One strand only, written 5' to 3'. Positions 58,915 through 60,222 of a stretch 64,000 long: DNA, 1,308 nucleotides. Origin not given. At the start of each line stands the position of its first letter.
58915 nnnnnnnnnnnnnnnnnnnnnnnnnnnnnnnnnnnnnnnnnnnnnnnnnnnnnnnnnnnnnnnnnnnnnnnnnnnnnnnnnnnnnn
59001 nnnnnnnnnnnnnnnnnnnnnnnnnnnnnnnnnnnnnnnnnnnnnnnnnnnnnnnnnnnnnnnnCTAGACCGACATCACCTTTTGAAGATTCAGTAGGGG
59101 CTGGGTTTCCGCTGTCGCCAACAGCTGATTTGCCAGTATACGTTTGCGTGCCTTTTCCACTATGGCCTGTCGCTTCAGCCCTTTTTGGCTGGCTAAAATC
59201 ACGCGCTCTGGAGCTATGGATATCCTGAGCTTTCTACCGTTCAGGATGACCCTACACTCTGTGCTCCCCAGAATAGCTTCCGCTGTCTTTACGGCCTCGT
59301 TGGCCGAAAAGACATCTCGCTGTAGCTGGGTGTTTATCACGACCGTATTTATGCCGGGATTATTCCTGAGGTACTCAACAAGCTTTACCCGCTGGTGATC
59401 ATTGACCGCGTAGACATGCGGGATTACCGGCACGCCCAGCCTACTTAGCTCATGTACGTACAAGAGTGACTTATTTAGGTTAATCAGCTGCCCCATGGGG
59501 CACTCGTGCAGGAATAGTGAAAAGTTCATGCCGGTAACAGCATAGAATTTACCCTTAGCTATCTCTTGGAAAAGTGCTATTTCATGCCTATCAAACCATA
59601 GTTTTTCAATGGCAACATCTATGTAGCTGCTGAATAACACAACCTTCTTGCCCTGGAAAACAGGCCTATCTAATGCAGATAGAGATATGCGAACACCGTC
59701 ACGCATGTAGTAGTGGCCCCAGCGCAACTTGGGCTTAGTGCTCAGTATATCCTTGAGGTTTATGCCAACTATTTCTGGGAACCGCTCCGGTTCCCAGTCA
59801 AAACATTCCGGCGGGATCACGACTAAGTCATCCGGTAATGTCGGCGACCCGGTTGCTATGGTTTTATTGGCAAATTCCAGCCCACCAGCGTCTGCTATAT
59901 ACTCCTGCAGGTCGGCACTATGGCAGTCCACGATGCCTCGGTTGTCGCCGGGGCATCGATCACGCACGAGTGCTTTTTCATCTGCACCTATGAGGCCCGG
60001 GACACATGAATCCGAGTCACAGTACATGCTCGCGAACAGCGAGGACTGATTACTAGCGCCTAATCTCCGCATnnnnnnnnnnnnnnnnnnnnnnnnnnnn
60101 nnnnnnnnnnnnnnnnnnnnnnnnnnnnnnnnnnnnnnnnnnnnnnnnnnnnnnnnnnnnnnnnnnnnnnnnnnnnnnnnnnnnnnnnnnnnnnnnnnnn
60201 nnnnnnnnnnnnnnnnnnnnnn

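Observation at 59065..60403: Overlapping two-gene operon of unknown function in the tRNA-Asn island: top candidate for a new system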

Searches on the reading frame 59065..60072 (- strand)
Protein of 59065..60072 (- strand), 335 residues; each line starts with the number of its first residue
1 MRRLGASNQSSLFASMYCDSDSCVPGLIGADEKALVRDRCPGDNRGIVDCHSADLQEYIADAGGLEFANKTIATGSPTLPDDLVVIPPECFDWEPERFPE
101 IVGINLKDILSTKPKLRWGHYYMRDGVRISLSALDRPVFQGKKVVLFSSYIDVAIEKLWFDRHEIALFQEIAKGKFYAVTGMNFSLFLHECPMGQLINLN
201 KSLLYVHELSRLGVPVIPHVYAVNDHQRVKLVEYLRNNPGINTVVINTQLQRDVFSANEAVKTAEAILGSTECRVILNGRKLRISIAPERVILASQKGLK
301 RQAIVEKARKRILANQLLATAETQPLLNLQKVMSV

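Call 4: search_protein_families(library=pfam, proteins=[window:59065-60072:-], max_evalue=1)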
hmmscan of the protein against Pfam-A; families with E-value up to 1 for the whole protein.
window:59065-60072:- (335 aa): 0 families

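Call 5: search_protein_families(library=ncbifam, proteins=[window:59065-60072:-], max_evalue=1)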
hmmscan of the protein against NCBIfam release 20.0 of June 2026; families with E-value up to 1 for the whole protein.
window:59065-60072:- (335 aa): 1 family
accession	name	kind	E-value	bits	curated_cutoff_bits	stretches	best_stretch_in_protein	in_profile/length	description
NF058666.1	D_CycloSer_DcsG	equivalog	0.049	12.7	360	1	198-247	89-137/298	D-cycloserine synthetase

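Call 7: search_protein_families(library=phrogs, proteins=[window:59065-60072:-], max_evalue=1)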
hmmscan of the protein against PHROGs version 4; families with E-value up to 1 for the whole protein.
window:59065-60072:- (335 aa): 2 families
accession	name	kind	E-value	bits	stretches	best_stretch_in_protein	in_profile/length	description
phrog_16172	-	unknown function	0.021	15.9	1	235-281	8-50/110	-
phrog_1834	-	unknown function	0.28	12.6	1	222-271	27-75/84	-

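Call 8: search_protein_families(library=padloc, proteins=[window:59065-60072:-], max_evalue=1)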
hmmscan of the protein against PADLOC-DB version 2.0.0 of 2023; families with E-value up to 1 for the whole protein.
window:59065-60072:- (335 aa): 0 families

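Call 9: search_solved_structures(query=window:59065-60072:-, max_evalue=10)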
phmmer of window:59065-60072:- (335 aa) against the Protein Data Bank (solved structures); distinct sequences matched with E-value up to 10: 2.
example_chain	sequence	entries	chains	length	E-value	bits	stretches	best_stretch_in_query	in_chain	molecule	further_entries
7rja_I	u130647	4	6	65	1.4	11.6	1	145-179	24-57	Ubiquinol--cytochrome-c reductase subunit 9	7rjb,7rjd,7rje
7rjc_I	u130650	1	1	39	1.4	11.6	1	145-176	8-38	Ubiquinol--cytochrome-c reductase subunit 9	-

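Call 10: find_homologous_proteins(query=window:59065-60072:-)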
Query window:59065-60072:- (335 aa): 69 proteins with E <= 0.001 among 3512 candidates.
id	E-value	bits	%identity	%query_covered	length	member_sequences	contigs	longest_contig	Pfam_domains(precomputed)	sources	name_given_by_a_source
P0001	2.8e-221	752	100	100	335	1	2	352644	-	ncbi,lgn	-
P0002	5.2e-197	672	89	100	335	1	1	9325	-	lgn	-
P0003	2.1e-172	591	77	100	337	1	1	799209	-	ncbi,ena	-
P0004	7.0e-164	563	73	100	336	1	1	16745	-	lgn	-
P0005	2.5e-162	558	74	100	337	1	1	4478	-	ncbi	ncbi:MAG: hypothetical protein ACXWLH_05890 [Candidatus Saccharimonadales bacterium]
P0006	7.1e-161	553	72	100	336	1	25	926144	-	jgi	jgi:hypothetical protein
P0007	6.2e-152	524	71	97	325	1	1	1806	-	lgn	-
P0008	1.8e-140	486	68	95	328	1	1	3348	-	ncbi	-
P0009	4.5e-119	416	63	92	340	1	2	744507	-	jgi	jgi:hypothetical protein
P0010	2.0e-114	401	60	92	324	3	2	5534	-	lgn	-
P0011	9.7e-108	379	58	92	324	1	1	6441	-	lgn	-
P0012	1.3e-104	368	57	92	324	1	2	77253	-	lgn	-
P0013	5.8e-102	360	55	91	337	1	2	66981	-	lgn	-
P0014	6.7e-100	353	53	93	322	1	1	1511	-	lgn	-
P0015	7.9e-98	346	54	92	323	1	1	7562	-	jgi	jgi:hypothetical protein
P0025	2.5e-90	321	52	94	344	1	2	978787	-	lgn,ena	-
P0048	1.4e-79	286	45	96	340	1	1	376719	-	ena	-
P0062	3.6e-62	229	42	90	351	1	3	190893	-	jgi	jgi:hypothetical protein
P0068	5.9e-50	189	38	83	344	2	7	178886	-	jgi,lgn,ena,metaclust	metaclust:\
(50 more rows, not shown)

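Call 15: find_encoding_contigs(protein=P0009, flank=6000, max_places=2)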
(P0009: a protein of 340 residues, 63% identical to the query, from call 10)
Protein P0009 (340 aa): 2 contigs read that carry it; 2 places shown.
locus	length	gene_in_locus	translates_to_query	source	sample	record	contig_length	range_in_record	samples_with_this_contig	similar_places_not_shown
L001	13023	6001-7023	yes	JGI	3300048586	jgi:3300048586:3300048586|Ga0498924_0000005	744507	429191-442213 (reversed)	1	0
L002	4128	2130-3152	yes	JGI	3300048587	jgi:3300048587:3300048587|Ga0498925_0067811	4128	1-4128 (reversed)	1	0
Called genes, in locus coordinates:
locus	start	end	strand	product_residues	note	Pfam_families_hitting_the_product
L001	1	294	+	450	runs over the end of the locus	PF02195:ParB_N, PF01555:N6_N4_Mtase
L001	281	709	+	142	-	-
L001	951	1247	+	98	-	-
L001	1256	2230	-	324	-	PF09556:RE_HaeIII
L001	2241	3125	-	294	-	PF00145:DNA_methylase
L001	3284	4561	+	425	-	PF00239:Resolvase, PF07508:Recombinase, PF13408:Zn_ribbon_recom (weak)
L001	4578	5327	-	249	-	PF01381:HTH_3, PF12844:HTH_19, PF13443:HTH_26 (weak), PF13560:HTH_31, PF13274:SocA_Panacea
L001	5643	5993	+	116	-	-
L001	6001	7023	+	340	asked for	-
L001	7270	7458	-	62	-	-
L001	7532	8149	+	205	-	PF02163:Peptidase_M50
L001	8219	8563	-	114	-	PF01741:MscL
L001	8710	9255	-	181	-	PF02357:NusG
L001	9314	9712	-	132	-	PF00584:SecE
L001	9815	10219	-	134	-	-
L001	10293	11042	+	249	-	-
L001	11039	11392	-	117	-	-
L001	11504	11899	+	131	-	-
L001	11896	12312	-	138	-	PF02367:TsaE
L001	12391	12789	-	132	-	PF18905:DUF5661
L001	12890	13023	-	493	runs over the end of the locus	PF01541:GIY-YIG, PF27096:UvrC_M (weak), PF02151:UVR, PF08459:UvrC_RNaseH_dom, PF14520:HHH_5 (faint)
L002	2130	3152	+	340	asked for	-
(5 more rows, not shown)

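Call 16: find_encoding_contigs(protein=P0025, flank=6000, max_places=2)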
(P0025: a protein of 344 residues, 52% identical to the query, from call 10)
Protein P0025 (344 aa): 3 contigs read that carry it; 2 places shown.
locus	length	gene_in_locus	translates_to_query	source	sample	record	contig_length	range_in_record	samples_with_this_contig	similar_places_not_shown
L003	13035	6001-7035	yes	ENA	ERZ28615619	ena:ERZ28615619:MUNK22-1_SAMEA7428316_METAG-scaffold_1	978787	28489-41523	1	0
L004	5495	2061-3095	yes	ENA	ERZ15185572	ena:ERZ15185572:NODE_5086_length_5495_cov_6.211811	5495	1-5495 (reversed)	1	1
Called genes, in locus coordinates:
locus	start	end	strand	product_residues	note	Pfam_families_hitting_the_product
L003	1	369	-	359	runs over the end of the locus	PF01702:TGT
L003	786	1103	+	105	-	-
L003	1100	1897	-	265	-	-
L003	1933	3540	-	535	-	-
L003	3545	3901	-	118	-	-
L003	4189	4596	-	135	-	-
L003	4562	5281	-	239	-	PF01381:HTH_3, PF12844:HTH_19 (weak), PF13560:HTH_31, PF13274:SocA_Panacea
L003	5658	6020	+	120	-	-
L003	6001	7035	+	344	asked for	-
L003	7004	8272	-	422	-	PF22515:DUF6996, PF22518:DUF6997, PF23871:DUF7226, PF09821:AAA_assoc_C (weak)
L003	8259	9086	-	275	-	PF01555:N6_N4_Mtase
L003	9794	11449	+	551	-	PF00239:Resolvase, PF07508:Recombinase, PF13408:Zn_ribbon_recom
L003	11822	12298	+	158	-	-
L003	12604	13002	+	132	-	-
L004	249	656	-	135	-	-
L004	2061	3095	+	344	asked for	-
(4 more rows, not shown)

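Call 17: find_encoding_contigs(protein=P0062, flank=6000, max_places=2)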
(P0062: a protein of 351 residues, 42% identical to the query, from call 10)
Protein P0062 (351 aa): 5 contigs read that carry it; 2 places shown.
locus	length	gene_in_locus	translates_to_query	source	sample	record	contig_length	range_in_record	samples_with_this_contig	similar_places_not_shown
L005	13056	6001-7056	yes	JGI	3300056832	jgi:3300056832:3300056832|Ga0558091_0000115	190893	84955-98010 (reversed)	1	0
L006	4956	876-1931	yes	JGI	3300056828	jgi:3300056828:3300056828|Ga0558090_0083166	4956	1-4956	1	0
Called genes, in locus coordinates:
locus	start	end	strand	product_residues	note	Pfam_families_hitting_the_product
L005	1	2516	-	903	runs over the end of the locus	PF20464:MmeI_N, PF20465:MmeI_hel, PF02384:N6_Mtase, PF20473:MmeI_Mtase, PF07669:Eco57I, PF20466:MmeI_TRD, PF20467:MmeI_C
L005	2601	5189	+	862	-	PF02534:T4SS-DNA_transf (faint), PF01935:DUF87 (weak), PF10412:TrwB_AAD_bind (faint)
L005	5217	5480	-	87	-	-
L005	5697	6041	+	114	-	-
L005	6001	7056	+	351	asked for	-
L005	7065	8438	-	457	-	-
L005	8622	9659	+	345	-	PF13238:AAA_18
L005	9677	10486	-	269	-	PF11345:DUF3147 (weak)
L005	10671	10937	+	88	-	PF23907:DUF7249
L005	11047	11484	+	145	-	-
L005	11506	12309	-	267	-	PF13814:Replic_Relax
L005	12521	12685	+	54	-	-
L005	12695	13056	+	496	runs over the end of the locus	PF00239:Resolvase, PF07508:Recombinase, PF13408:Zn_ribbon_recom (weak)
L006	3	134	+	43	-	?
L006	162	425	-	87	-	-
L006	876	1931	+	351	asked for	-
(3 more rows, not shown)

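Call 19: find_encoding_contigs(protein=P0068, flank=6000, max_places=2)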
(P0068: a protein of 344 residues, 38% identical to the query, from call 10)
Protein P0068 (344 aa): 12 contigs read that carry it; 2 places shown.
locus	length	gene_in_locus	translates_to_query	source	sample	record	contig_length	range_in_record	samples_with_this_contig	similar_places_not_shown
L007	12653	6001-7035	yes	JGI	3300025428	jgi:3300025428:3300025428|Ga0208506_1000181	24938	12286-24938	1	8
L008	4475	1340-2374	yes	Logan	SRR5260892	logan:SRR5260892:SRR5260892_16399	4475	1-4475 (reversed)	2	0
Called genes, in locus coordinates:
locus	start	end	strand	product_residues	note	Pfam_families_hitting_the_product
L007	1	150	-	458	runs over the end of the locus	PF01566:Nramp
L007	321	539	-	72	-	-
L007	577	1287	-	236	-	PF01163:RIO1 (weak), PF00069:Pkinase, PF07714:PK_Tyr_Ser-Thr (weak), PF06293:Kdo (weak), PF01636:APH (weak)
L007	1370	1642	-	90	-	PF02201:SWIB, PF26291:SWIB_eIF2D (weak)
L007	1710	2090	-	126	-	PF07681:DoxX, PF13564:DoxX_2 (weak)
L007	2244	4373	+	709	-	PF00206:Lyase_1, PF08328:ASL_C, PF00702:Hydrolase, PF13419:HAD_2, PF13242:Hydrolase_like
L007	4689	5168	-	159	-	PF06114:Peptidase_M78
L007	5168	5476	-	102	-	PF13560:HTH_31, PF12844:HTH_19 (weak), PF01381:HTH_3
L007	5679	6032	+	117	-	-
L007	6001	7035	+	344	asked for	-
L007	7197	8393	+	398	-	PF00872:Transposase_mut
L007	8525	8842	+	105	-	-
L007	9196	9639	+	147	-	PF01797:Y1_Tnp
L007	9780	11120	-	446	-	PF00239:Resolvase, PF07508:Recombinase, PF13408:Zn_ribbon_recom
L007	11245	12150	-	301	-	PF00892:EamA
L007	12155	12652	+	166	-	?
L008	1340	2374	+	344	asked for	-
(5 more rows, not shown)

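Call 20: find_encoding_contigs(protein=P0048, flank=6000, max_places=2)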
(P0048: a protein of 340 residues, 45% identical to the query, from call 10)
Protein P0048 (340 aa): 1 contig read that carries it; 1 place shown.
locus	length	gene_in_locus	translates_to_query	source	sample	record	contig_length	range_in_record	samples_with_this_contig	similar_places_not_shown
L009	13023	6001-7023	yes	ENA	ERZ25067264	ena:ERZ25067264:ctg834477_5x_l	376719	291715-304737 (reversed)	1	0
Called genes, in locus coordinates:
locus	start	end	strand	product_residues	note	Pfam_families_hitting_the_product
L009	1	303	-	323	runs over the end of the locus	PF01972:SDH_protease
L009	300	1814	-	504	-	PF12161:HsdM_N, PF02384:N6_Mtase, PF07669:Eco57I (weak)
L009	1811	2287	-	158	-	-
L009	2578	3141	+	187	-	PF01936:NYN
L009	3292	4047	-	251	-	PF03372:Exo_endo_phos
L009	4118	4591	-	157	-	PF10881:DUF2726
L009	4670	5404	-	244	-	PF01381:HTH_3, PF13560:HTH_31 (weak), PF13274:SocA_Panacea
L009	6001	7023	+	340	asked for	-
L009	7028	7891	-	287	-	PF02498:Bro-N (faint)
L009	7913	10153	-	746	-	PF26449:DUF8128, PF01935:DUF87, PF10412:TrwB_AAD_bind (weak), PF13401:AAA_22 (faint)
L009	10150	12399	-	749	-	PF01935:DUF87, PF12846:AAA_10, PF19044:P-loop_TraG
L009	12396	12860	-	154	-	-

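Call 21: predict_structure(alignment_id=A1)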
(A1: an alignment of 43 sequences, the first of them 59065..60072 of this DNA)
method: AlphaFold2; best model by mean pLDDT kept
length: 335 residues; sequences in the alignment: 43
mean_pLDDT: 90.0   pTM: 0.87
mean pLDDT of the five models: 90.0, 89.1, 88.3, 88.2, 88.1
residues with pLDDT >= 90: 240; 70-90: 69; 50-70: 18; < 50: 8
segments of 3 or more residues with pLDDT < 50: 1-6
pLDDT, mean of each block of 10 residues (from residue 1): 43 77 86 87 86 95 95 91 96 97 98 92 93 98 97 94 97 98 91 95 98 97 92 95 94 91 98 96 95 94 91 86 58 51
secondary structure, 60 per line:
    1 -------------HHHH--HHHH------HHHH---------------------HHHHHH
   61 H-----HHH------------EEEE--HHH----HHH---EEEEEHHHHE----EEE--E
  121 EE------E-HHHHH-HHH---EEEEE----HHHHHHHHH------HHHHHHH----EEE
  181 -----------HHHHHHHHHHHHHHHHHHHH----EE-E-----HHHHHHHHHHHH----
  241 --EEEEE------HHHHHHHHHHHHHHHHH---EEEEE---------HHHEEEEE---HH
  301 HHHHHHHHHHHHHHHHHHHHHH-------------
elements in order: H14-17 H20-23 H30-33 H55-61 E82-85 E101-105 H106-109 E115-117 E120-122 H131-135 E143-147 H152-160 H167-173 E178-180 H192-211 H225-236 E243-247 H254-270 E274-278 E291-295 H299-322

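Call 24: fold_search(model_id=the predicted structure, library=pdb)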
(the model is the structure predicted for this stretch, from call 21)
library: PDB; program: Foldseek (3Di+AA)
matches with E <= 10: 1369; with E <= 0.001: 1
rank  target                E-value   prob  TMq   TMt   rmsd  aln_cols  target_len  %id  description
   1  8hi7_B                9.9e-04  0.98  0.32  0.36   8.7       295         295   12  Crystal structure of a holoenzyme TglHI with two Fe irons for Pseudomonas syringae Peptidyl (S) 2-mercaptoglycine bios (released 2023-08-23)
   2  4lsb_B                1.2e-03  1.00  0.36  0.41  11.4       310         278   12  Crystal structure of a putative lyase/mutase from Burkholderia cenocepacia J2315 (released 2013-08-14)
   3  6ofu_D                1.5e-03  0.99  0.36  0.44  11.9       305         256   12  X-ray crystal structure of the YdjI aldolase from Escherichia coli K12 (released 2019-04-24)
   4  6kpl                  1.5e-03  0.97  0.33  0.36  16.9       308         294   13  Crystal Structure of endo-beta-N-acetylglucosaminidase from Cordyceps militaris in apo form (released 2019-10-02)
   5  3gk0_E                2.0e-03  1.00  0.34  0.44   6.5       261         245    9  Crystal structure of pyridoxal phosphate biosynthetic protein from Burkholderia pseudomallei (released 2009-03-17)
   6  4hvx                  2.6e-03  1.00  0.43  0.41   5.2       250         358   10  tRNA-guanine transglycosylase Y106F, C158V mutant in complex with queuine (released 2012-12-26)
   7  5ks8_D                2.8e-03  1.00  0.32  0.20   5.8       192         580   11  Crystal structure of two-subunit pyruvate carboxylase from Methylobacillus flagellatus (released 2016-10-19)
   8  5lpq_A                3.1e-03  1.00  0.40  0.38   5.4       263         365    8  tRNA guanine Transglycosylase (TGT) in co-crystallized complex (space group P21) with 6-amino-4-(2-((3aR,4R,6R,6aR)-6- (released 2017-08-30)
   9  3eoo_I                3.3e-03  0.99  0.39  0.44   7.7       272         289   10  2.9A crystal structure of methyl-isocitrate lyase from Burkholderia pseudomallei (released 2008-10-21)
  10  5ks8_F                3.5e-03  1.00  0.31  0.23   6.0       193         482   11  Crystal structure of two-subunit pyruvate carboxylase from Methylobacillus flagellatus (released 2016-10-19)
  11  8hci_B                3.9e-03  0.97  0.35  0.38   8.1       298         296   10  Crystal structure of a holoenzyme Fe-free TglHI for Pseudomonas syringae Peptidyl (S) 2-mercaptoglycine biosynthesis (released 2023-08-23)
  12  3f4n_E                5.2e-03  0.99  0.34  0.44   6.6       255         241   12  Crystal Structure of Pyridoxal Phosphate Biosynthetic Protein PdxJ from Yersinia pestis (released 2008-11-25)
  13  3eoo_J                5.5e-03  0.99  0.40  0.45   7.8       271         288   10  2.9A crystal structure of methyl-isocitrate lyase from Burkholderia pseudomallei (released 2008-10-21)
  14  2ze3                  5.5e-03  0.98  0.38  0.44  10.4       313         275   12  Crystal Structure of DFA0005 Complexed with alpha-Ketoglutarate: A Novel Member of the ICL/PEPM Superfamily from Alkali- (released 2008-08-12)
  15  3ru6_B                7.0e-03  0.97  0.33  0.46   8.8       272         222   12  1.8 Angstrom resolution crystal structure of orotidine 5'-phosphate decarboxylase (pyrF) from Campylobacter jejuni sub (released 2011-05-18)
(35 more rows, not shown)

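Call 36: search_protein_representatives(alignment_id=A1)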
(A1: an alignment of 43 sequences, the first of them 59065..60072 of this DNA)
Query: 43 sequences, 336 profile positions. Proteins with E-value up to 0.001 (for the whole library): 486; up to 1e-10: 168; up to 1e-30: 75. The best 150 are listed.
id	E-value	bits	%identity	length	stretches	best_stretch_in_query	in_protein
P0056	1.6e-149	513.9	-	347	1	1-331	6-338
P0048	1.4e-130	451.6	-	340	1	1-323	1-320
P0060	4.3e-129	446.7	-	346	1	4-325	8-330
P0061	2.2e-126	437.8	-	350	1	3-325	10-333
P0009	4.5e-124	430.2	-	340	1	11-325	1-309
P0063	9.5e-119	412.7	-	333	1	1-319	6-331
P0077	4.7e-106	371.0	-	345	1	6-315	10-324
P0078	1.9e-96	339.4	-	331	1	6-317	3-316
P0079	3.4e-95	335.3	-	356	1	6-321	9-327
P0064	3.3e-90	318.9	-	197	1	124-318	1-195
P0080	1.7e-85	303.4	-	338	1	3-318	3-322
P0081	6.1e-77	275.3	-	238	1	129-327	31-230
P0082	4.5e-74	265.8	-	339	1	25-287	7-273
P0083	2.0e-73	263.7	-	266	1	69-318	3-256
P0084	7.4e-69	248.7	-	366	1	14-299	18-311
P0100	6.3e-61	222.6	-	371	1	14-299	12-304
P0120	2.2e-51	191.2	-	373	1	7-285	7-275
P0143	1.5e-34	135.9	-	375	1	3-290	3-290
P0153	1.5e-22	96.4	-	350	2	144-274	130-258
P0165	3.7e-19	85.3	-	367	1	143-265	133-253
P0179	1.0e-16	77.3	-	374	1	144-256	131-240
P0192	2.6e-15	72.7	-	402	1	141-255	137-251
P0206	1.9e-13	66.5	-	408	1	144-267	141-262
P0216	2.0e-12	63.2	-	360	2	144-256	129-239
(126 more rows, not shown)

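Call 37: search_protein_families(library=pfam, proteins=[P0084, P0100, P0120, P0143, P0153, P0165, P0179, P0192, P0206, P0216], max_evalue=0.1)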
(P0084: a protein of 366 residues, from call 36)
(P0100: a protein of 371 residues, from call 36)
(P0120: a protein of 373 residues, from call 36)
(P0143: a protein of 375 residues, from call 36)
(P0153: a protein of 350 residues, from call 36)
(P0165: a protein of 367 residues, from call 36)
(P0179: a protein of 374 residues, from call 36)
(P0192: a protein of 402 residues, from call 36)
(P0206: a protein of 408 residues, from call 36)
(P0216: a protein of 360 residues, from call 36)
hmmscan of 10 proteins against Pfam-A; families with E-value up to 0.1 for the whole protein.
P0084 (366 aa): 0 families

P0100 (371 aa): 3 families
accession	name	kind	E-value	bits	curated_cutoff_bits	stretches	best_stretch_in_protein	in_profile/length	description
PF14386.11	DUF4417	-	0.0017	18.3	28.9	1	145-284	34-167/183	Domain of unknown function (DUF4417)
PF15206.11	FAM209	-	0.065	13.4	27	0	143-198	79-135/149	FAM209 family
PF24501.1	Ig_TMEM131L_5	-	0.066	13.5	27.8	0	31-53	9-31/66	TMEM131L fifth Ig-like domain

P0120 (373 aa): 1 family
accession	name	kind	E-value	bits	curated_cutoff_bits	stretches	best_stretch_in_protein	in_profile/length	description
PF16220.10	DUF4880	-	0.086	13.2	25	0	212-230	15-33/43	Domain of unknown function (DUF4880)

P0143 (375 aa): 0 families

P0153 (350 aa): 1 family
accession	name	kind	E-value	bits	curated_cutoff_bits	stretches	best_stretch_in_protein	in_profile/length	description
PF14386.11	DUF4417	-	2.8e-10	40.4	28.9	1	131-268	36-169/183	Domain of unknown function (DUF4417)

P0165 (367 aa): 1 family
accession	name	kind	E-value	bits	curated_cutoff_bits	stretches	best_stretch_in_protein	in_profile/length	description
PF14386.11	DUF4417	-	0.0025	17.7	28.9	1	134-221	35-118/183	Domain of unknown function (DUF4417)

P0179 (374 aa): 1 family
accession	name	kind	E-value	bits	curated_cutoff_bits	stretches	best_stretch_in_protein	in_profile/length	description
PF14386.11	DUF4417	-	0.00017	21.5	28.9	1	140-211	44-113/183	Domain of unknown function (DUF4417)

P0192 (402 aa): 1 family
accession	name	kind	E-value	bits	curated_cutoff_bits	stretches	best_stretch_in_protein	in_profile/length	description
PF14386.11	DUF4417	-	6.2e-07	29.5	28.9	1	142-251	37-142/183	Domain of unknown function (DUF4417)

P0206 (408 aa): 1 family
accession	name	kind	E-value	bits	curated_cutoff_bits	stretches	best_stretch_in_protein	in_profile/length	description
PF14386.11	DUF4417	-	0.00043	20.3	28.9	1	153-230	47-120/183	Domain of unknown function (DUF4417)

P0216 (360 aa): 1 family
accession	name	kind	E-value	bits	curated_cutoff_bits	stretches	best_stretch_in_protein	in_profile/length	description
PF14386.11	DUF4417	-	0.00017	21.6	28.9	1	131-209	37-113/183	Domain of unknown function (DUF4417)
